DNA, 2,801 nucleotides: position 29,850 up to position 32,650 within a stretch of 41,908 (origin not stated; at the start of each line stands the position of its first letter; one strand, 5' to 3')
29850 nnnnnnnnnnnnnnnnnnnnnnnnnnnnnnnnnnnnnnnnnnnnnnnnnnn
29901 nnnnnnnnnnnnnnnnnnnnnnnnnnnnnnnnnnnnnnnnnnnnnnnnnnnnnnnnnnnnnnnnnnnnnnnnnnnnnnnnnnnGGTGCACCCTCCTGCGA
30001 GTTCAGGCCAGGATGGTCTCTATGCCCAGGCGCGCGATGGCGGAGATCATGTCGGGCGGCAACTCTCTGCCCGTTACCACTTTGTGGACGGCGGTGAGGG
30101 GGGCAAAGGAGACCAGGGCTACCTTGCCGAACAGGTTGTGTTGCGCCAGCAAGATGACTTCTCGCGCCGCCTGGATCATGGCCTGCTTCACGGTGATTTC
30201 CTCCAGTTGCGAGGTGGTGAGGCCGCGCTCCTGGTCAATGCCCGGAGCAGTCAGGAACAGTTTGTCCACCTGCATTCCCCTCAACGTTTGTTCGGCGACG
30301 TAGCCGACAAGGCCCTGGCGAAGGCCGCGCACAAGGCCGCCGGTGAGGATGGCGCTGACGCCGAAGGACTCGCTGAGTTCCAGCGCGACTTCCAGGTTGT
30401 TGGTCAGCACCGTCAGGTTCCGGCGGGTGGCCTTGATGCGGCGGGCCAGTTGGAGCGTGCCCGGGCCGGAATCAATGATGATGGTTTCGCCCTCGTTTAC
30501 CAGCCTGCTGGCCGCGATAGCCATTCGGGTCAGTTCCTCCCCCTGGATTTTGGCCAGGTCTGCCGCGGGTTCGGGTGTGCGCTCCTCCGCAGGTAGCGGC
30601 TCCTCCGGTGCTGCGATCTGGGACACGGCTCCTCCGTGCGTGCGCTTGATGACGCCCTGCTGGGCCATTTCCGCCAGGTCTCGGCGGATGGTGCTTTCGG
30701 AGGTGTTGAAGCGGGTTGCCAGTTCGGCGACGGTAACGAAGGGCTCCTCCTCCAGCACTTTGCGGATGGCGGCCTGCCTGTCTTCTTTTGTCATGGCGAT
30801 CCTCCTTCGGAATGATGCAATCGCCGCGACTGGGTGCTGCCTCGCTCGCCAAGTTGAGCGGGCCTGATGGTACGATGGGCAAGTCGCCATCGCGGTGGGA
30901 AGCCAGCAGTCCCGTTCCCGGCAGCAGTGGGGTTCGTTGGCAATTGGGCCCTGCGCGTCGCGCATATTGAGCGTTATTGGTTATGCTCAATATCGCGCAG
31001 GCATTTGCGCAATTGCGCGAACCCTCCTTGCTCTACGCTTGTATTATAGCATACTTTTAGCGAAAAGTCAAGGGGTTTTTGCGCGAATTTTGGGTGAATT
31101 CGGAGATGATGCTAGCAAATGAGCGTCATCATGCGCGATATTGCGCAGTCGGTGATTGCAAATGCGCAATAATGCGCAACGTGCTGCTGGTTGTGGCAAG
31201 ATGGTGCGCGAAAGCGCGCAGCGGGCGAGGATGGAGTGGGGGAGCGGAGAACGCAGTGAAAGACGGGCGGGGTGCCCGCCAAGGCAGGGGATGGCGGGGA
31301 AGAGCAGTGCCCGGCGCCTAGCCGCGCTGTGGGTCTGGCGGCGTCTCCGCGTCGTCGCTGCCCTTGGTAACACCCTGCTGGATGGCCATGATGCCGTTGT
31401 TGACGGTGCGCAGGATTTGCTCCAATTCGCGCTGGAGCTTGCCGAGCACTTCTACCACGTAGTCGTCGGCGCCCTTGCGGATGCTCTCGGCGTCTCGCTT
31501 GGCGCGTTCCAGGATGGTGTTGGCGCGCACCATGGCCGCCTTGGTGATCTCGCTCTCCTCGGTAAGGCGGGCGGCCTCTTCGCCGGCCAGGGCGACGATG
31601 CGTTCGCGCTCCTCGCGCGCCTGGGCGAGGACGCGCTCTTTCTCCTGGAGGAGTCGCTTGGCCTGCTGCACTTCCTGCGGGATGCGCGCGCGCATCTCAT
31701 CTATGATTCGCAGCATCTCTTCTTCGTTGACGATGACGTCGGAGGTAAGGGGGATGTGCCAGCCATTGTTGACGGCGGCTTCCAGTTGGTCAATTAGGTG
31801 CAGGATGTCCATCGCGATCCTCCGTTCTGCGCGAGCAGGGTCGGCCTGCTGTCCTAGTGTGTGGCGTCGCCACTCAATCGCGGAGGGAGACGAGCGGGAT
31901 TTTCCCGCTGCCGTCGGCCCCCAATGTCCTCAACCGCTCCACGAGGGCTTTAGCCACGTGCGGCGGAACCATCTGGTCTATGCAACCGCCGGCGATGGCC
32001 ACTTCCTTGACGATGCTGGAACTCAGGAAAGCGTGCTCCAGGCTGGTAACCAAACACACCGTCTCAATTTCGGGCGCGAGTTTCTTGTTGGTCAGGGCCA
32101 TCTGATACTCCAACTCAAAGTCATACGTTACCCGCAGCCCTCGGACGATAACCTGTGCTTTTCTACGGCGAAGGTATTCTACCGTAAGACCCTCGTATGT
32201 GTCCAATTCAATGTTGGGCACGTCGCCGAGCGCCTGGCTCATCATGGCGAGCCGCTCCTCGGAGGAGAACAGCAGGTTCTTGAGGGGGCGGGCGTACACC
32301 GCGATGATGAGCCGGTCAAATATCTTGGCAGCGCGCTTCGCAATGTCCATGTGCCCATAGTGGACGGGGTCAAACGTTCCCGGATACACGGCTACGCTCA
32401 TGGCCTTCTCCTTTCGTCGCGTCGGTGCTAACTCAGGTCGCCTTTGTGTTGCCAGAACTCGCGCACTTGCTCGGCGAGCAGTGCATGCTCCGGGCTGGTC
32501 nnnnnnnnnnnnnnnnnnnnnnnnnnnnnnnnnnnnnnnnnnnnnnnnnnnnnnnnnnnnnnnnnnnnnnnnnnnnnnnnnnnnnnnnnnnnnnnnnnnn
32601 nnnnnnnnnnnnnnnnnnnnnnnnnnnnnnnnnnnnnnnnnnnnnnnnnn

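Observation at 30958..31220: Helically phased palindrome array bracketing the promoter, suggesting a DNA-looping switch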

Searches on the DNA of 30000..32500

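Call 7: search_rna_families(source=window, start=30000, end=32500, threshold=evalue, max_evalue=1)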
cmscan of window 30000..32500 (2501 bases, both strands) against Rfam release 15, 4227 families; matches with E-value up to 1: 0.
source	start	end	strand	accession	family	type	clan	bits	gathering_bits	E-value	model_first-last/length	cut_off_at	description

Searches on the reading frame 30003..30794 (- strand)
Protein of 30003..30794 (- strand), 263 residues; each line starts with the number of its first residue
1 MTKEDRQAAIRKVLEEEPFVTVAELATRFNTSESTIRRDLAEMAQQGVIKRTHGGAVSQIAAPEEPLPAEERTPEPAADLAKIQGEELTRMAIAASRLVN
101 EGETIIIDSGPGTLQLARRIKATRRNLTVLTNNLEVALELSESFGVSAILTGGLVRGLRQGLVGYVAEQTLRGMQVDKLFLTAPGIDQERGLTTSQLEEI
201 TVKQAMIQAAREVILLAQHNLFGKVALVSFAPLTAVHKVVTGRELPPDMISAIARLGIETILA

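Call 9: search_protein_families(library=pfam, proteins=[window:30003-30794:-])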
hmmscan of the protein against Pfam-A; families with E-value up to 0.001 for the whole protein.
window:30003-30794:- (263 aa): 9 families
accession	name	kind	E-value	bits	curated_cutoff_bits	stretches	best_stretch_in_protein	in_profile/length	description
PF00455.28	DeoRC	-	1.7e-43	148.8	31.8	1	86-242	4-159/160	DeoR C terminal sensor domain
PF08220.18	HTH_DeoR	-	5.4e-18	64.9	21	1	6-58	1-53/57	DeoR-like helix-turn-helix domain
PF08279.18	HTH_11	-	5.5e-08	33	25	1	6-47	1-43/55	HTH domain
PF13545.12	HTH_Crp_2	-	0.00019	21.8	27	1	20-54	23-56/70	Crp-like helix-turn-helix domain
PF13412.12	HTH_24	-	0.00022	21.1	21.9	1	13-50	11-48/48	Winged helix-turn-helix DNA-binding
PF25213.1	HVO_A0261_N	-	0.00026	21.2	35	1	5-54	11-59/86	HVO_A0261 N-terminal domain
PF01047.28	MarR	-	0.00032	21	24.6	0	14-53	12-51/59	MarR family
PF00392.27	GntR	-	0.00062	19.8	27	1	20-56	24-61/64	Bacterial regulatory proteins, gntR family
PF25212.1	HVO_A0114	-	0.00087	19.5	27.6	0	12-61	29-78/84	HVO_A0114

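Call 20: find_related_loci(query=window:30003-30794:-, collection=genome_contigs, flank=3000)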
Query window:30003-30794:- (263 aa) in genome_contigs; peptide patterns used: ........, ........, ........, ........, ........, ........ (x = any residue, [..] = any of these).
178 stretches matched a pattern; 13 encode a relative of the query (tblastn E <= 1e-3); 12 distinct loci.
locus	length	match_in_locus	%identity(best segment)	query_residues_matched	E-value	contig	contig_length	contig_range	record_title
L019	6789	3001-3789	95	1-263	3e-162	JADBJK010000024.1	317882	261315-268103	MAG: Chloroflexota bacterium isolate Tumba.bins.16 NODE_55_length_317882_cov_120.233, whole genome shotgun sequence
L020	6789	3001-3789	95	1-263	4e-152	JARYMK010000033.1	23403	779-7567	MAG: Anaerolineae bacterium isolate A05DMB-I-30 NODE_33_length_23403_cov_4.151548, whole genome shotgun sequence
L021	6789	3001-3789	95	1-263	2e-153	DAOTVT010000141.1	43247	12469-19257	MAG TPA_asm: Anaerolineae bacterium isolate H111_75 k127_1002442, whole genome shotgun sequence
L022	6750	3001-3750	33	5-263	4e-37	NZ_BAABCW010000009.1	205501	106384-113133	Aquimarina addita strain JCM 17106 sequence09, whole genome shotgun sequence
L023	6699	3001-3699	34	5-246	7e-36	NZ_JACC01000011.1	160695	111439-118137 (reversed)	Aquimarina pacifica strain SW150 contig11_scaffold9, whole genome shotgun sequence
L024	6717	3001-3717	28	6-252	1e-23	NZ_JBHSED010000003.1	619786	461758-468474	Cohnella boryungensis strain CCUG 59598 velvet_auto_127_3, whole genome shotgun sequence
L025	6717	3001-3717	27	16-261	4e-16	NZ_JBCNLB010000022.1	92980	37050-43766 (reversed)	MAG: Duganella sp. isolate SMAGNO38 Contig22, whole genome shotgun sequence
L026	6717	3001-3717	27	16-261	4e-16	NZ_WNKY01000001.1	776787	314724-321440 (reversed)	Duganella radicis strain KCTC 22382 NODE_1_length_776787_cov_37.155916_1, whole genome shotgun sequence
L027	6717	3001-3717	27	16-261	8e-16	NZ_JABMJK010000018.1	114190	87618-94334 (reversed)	Duganella sp. SG902 Ga0365368_18, whole genome shotgun sequence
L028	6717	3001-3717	27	16-261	1e-15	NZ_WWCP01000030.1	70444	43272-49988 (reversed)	Duganella lactea strain FT50W NODE_30_length_70444_cov_28.434674_30, whole genome shotgun sequence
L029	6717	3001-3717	26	16-261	3e-15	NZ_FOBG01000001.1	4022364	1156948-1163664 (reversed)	Duganella sp. CF402, whole genome shotgun sequence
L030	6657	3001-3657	27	16-241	2e-13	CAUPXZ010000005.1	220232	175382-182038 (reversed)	MAG TPA_asm: uncultured Duganella sp. isolate ERR9969053_bin.1_MetaWRAP_v1.3_MAG genome assembly, contig: ERZ21615751.20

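Call 28: find_homologous_proteins(query=window:30003-30794:-, max_evalue=1e-40)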
Query window:30003-30794:- (263 aa): 187 proteins with E <= 1e-40 among 6378 candidates; the best 120 are listed.
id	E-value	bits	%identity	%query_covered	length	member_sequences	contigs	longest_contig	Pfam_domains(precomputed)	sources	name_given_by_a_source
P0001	7.5e-148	508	95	100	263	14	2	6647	PF08279.19,PF00455.29,PF08220.19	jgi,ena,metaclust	metaclust:\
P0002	1.3e-147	508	95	100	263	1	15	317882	PF08279.19,PF00455.29,PF08220.19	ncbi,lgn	ncbi:MAG: DeoR/GlpR family DNA-binding transcription regulator [Anaerolineales bacterium]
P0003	1.1e-146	505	95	100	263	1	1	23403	PF08279.19,PF00455.29,PF08220.19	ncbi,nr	ncbi:MAG: DeoR/GlpR family DNA-binding transcription regulator [Anaerolineae bacterium]|nr:DeoR/GlpR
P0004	1.2e-145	501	93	100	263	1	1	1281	PF08279.19,PF00455.29,PF08220.19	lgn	-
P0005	1.7e-145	501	94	100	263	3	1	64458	PF08279.19,PF00455.29,PF08220.19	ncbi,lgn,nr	ncbi:MAG: DeoR/GlpR transcriptional regulator [Chloroflexi bacterium]|nr:DeoR/GlpR transcriptional r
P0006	1.7e-144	498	94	100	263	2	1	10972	PF08279.19,PF00455.29,PF08220.19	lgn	-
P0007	3.5e-144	496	93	100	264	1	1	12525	PF08279.19,PF00455.29,PF08220.19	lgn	-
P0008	1.0e-120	420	77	100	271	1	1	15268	PF08279.19,PF00455.29,PF08220.19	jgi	jgi:DeoR family fructose operon transcriptional repressor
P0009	7.0e-120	417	77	100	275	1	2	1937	PF08279.19,PF00455.29,PF08220.19,PF25213.2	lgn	-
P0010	2.8e-117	408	77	100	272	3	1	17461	PF13412.13,PF08279.19,PF25212.3,PF00455.29,PF08220.19,PF25213.2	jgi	jgi:DeoR/GlpR family transcriptional regulator of sugar metabolism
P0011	2.0e-116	406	75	100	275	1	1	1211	PF08279.19,PF00455.29,PF08220.19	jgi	-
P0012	1.7e-115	403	75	100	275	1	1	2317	PF08279.19,PF00455.29,PF08220.19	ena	-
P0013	3.1e-115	402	76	100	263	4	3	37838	PF08279.19,PF00455.29,PF08220.19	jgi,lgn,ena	-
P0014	4.6e-114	398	76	100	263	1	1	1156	PF08279.19,PF25212.3,PF00455.29,PF08220.19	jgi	jgi:DeoR family fructose operon transcriptional repressor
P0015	6.3e-105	368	71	100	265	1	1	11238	PF08279.19,PF00455.29,PF08220.19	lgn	-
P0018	1.1e-79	285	56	100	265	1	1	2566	PF13412.13,PF08279.19,PF00455.29,PF08220.19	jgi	jgi:DeoR family transcriptional regulator, fructose operon transcriptional repressor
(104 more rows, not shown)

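Call 29: find_encoding_contigs(protein=P0008, flank=3000, max_places=2)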
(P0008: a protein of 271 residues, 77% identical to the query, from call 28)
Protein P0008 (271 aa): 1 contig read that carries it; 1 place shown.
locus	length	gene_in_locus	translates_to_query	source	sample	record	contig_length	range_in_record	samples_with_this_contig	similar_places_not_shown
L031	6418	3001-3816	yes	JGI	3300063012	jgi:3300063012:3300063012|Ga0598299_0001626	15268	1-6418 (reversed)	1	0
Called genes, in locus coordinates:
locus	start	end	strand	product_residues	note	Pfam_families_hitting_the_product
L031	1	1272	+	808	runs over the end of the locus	PF17191:RecG_wedge, PF01336:tRNA_anti-codon, PF04851:ResIII, PF00270:DEAD, PF00271:Helicase_C, PF19833:RecG_dom3_C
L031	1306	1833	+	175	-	PF01467:CTP_transf_like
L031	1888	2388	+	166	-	-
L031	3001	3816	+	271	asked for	PF08220:HTH_DeoR, PF08279:HTH_11 (weak), PF00455:DeoRC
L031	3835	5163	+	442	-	PF00309:Sigma54_AID, PF13545:HTH_Crp_2 (faint), PF04963:Sigma54_CBD, PF04552:Sigma54_DBD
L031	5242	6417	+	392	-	?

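Call 30: find_encoding_contigs(protein=P0010, flank=3000, max_places=2)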
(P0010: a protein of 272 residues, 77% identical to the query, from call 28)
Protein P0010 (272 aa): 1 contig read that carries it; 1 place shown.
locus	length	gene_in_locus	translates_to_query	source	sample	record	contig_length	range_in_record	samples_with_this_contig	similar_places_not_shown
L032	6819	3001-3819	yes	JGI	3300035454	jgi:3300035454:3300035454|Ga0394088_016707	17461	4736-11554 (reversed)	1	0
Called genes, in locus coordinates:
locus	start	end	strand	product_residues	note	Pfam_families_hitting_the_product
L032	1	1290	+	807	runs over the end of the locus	PF17191:RecG_wedge, PF01336:tRNA_anti-codon (weak), PF00270:DEAD, PF04851:ResIII, PF00271:Helicase_C, PF19833:RecG_dom3_C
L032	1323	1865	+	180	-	PF01467:CTP_transf_like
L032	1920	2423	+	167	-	-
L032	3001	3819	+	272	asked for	PF25212:HVO_A0114 (faint), PF25213:HVO_A0261_N (faint), PF08220:HTH_DeoR, PF08279:HTH_11 (weak), PF13412:HTH_24 (faint), PF00455:DeoRC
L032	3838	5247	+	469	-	PF00309:Sigma54_AID, PF20432:Xre-like-HTH (faint), PF04963:Sigma54_CBD, PF13545:HTH_Crp_2 (faint), PF04552:Sigma54_DBD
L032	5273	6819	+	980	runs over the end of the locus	PF00497:SBP_bac_3, PF00989:PAS, PF13426:PAS_9, PF01590:GAF, PF13185:GAF_2, PF13492:GAF_3, PF00989:PAS, PF08448:PAS_4, +5 more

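Call 31: find_encoding_contigs(protein=P0013, flank=3000, max_places=3)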
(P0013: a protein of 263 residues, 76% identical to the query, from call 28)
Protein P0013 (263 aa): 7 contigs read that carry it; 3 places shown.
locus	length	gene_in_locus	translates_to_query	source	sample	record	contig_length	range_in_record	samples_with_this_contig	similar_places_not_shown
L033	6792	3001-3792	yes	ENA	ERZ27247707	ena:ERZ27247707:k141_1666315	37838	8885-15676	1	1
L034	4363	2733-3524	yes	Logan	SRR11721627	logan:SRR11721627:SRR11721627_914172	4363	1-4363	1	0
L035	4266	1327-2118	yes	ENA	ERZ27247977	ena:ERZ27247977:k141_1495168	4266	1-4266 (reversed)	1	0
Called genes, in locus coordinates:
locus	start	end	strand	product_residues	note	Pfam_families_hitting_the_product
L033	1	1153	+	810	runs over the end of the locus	PF17191:RecG_wedge, PF01336:tRNA_anti-codon, PF04851:ResIII, PF00270:DEAD, PF00271:Helicase_C, PF19833:RecG_dom3_C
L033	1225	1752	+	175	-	PF01467:CTP_transf_like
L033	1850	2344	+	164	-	-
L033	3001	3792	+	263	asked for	PF08220:HTH_DeoR, PF08279:HTH_11 (weak), PF00455:DeoRC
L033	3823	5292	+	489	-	PF00309:Sigma54_AID, PF04963:Sigma54_CBD, PF13545:HTH_Crp_2 (faint), PF04552:Sigma54_DBD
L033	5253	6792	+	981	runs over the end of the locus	PF00497:SBP_bac_3, PF00989:PAS, PF13426:PAS_9, PF01590:GAF, PF13185:GAF_2, PF13492:GAF_3, PF00989:PAS, PF08448:PAS_4, +6 more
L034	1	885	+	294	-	?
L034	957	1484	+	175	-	PF01467:CTP_transf_like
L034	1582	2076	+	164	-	-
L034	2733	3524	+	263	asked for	PF08220:HTH_DeoR, PF08279:HTH_11 (weak), PF00455:DeoRC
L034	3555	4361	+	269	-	?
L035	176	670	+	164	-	-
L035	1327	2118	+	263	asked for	PF08220:HTH_DeoR, PF08279:HTH_11 (weak), PF00455:DeoRC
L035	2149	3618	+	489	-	PF00309:Sigma54_AID, PF04963:Sigma54_CBD, PF13545:HTH_Crp_2 (faint), PF04552:Sigma54_DBD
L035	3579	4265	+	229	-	?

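Call 32: find_encoding_contigs(protein=P0015, flank=3000, max_places=2)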
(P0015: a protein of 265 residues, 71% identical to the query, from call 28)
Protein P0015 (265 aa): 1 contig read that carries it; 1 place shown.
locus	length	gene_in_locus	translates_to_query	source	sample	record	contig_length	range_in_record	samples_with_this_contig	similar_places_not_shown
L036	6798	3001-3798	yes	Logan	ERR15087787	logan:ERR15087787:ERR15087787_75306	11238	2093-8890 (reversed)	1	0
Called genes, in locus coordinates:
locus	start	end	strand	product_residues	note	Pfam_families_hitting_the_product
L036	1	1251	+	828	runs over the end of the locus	PF17191:RecG_wedge, PF01336:tRNA_anti-codon, PF00270:DEAD, PF04851:ResIII, PF00271:Helicase_C, PF19833:RecG_dom3_C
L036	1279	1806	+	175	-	PF01467:CTP_transf_like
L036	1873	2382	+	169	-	-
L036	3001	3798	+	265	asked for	PF08220:HTH_DeoR, PF08279:HTH_11 (weak), PF00455:DeoRC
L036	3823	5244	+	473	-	PF00309:Sigma54_AID, PF04963:Sigma54_CBD, PF04552:Sigma54_DBD, PF08461:WHD_RNase_R (weak)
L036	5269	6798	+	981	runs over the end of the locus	PF00497:SBP_bac_3, PF00989:PAS, PF13426:PAS_9, PF01590:GAF, PF13185:GAF_2, PF13492:GAF_3, PF00989:PAS, PF08448:PAS_4, +6 more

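Call 33: find_encoding_contigs(protein=P0018, flank=3000, max_places=2)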
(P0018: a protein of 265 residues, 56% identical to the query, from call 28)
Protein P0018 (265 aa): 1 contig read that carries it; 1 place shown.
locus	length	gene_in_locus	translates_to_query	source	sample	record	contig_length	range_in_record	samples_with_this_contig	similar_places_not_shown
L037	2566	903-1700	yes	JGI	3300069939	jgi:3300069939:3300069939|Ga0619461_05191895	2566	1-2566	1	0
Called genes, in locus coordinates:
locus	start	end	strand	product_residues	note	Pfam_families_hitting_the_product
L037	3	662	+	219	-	?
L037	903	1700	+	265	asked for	PF08220:HTH_DeoR, PF08279:HTH_11, PF13412:HTH_24 (weak), PF00455:DeoRC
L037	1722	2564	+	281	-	?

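Call 34: find_encoding_contigs(protein=P0012, flank=3000, max_places=2)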
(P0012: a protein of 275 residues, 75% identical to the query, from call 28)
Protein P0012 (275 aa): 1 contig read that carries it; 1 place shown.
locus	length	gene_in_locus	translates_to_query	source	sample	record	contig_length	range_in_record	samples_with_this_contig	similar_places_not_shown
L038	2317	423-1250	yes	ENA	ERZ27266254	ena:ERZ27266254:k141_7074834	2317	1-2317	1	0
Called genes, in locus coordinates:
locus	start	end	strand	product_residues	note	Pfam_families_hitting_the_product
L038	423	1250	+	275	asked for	PF08220:HTH_DeoR, PF08279:HTH_11 (weak), PF00455:DeoRC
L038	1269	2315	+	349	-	?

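Call 35: find_encoding_contigs(protein=P0009, flank=3000, max_places=2)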
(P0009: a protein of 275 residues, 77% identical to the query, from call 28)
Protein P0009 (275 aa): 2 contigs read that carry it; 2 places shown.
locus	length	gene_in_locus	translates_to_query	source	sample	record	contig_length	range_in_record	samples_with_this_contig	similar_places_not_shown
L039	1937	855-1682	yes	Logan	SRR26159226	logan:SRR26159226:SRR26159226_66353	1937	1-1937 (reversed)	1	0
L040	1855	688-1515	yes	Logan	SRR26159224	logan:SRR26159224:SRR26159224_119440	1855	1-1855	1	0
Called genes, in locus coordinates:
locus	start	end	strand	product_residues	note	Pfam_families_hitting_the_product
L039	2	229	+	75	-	?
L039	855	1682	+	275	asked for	PF08220:HTH_DeoR, PF08279:HTH_11, PF25213:HVO_A0261_N (faint), PF00455:DeoRC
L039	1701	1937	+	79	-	?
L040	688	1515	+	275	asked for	PF08220:HTH_DeoR, PF08279:HTH_11, PF25213:HVO_A0261_N (faint), PF00455:DeoRC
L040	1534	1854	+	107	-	?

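Call 54: search_protein_families(library=ncbifam, proteins=[window:30003-30794:-], max_evalue=0.001)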
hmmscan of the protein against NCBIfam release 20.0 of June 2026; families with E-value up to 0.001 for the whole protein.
window:30003-30794:- (263 aa): 12 families
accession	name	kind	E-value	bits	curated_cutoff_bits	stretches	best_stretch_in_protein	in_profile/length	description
NF040755.1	AgaR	equivalog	3.5e-48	164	260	1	5-262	6-255/256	transcriptional repressor AgaR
NF041397.1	TranRegGlpR_Halo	equivalog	7.3e-48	163.4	300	1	1-260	1-249/253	HTH-type transcriptional regulator GlpR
NF007316.0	PRK09802.1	equivalog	1e-43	149.5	351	1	2-262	15-266/269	DeoR family transcriptional regulator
NF007753.1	PRK10434.1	equivalog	1.3e-42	146.2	350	1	1-262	1-252/253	glucitol operon DNA-binding transcriptional repressor SrlR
NF040890.1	trans_reg_YgbI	equivalog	2.7e-35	122.1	400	1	4-263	4-252/253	DNA-binding transcriptional repressor YgbI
NF008154.0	PRK10906.1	equivalog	2.3e-32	112.3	331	1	2-254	2-243/252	DeoR/GlpR family transcriptional regulator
NF040887.2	trans_reg_YciT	exception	2.7e-24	86.1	450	1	5-257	3-240/246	DNA-binding transcriptional regulator YciT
NF010034.0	PRK13509.1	equivalog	9.1e-23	80.9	244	1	1-262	1-250/251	HTH-type transcriptional regulator UlaR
NF007720.0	PRK10411.1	equivalog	3.8e-20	72.2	259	1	3-244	2-234/243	L-fucose operon activator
NF007961.0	PRK10681.1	equivalog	1.7e-19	70.2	244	1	3-248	5-238/252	DNA-binding transcriptional repressor DeoR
NF003359.0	PRK04424.1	equivalog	1.3e-07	31.4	183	1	2-53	6-57/190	transcription factor FapR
TIGR02018.2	his_ut_repres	equivalog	0.00044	19.7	220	1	23-54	27-58/226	histidine utilization transcriptional repressor HutC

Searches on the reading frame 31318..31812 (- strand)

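Call 9: search_protein_families(library=pfam, proteins=[window:31318-31812:-])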
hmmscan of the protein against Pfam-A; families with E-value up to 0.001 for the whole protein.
window:31318-31812:- (164 aa): 0 families

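Call 54: search_protein_families(library=ncbifam, proteins=[window:31318-31812:-], max_evalue=0.001)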
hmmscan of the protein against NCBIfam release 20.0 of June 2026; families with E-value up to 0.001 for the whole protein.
window:31318-31812:- (164 aa): 4 families
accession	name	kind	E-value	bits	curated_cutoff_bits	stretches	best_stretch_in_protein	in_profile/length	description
NF009992.0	PRK13461.1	equivalog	1.7e-06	27.7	127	1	37-117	41-119/159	F0F1 ATP synthase subunit B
NF005607.0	PRK07353.1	equivalog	8.1e-05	22.4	131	1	37-128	56-145/155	F0F1 ATP synthase subunit B'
NF005198.1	PRK06669.1-3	equivalog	0.0002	20.6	200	1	30-136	73-175/299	flagellar assembly protein FliH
NF050102.1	DivIVA_Wag31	equivalog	0.00077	19.4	260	1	30-129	114-212/256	DivIVA-like cell division protein Wag31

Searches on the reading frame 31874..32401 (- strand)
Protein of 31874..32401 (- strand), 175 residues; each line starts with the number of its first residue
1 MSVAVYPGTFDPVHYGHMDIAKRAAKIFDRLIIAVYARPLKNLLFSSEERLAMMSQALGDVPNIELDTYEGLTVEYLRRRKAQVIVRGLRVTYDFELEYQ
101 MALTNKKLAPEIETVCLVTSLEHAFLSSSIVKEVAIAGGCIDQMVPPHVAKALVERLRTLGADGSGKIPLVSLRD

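Call 9: search_protein_families(library=pfam, proteins=[window:31874-32401:-])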
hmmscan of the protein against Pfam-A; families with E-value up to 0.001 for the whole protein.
window:31874-32401:- (175 aa): 1 family
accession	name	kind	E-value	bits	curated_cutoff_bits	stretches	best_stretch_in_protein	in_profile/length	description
PF01467.32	CTP_transf_like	-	2e-29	102.9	21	1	5-133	1-132/133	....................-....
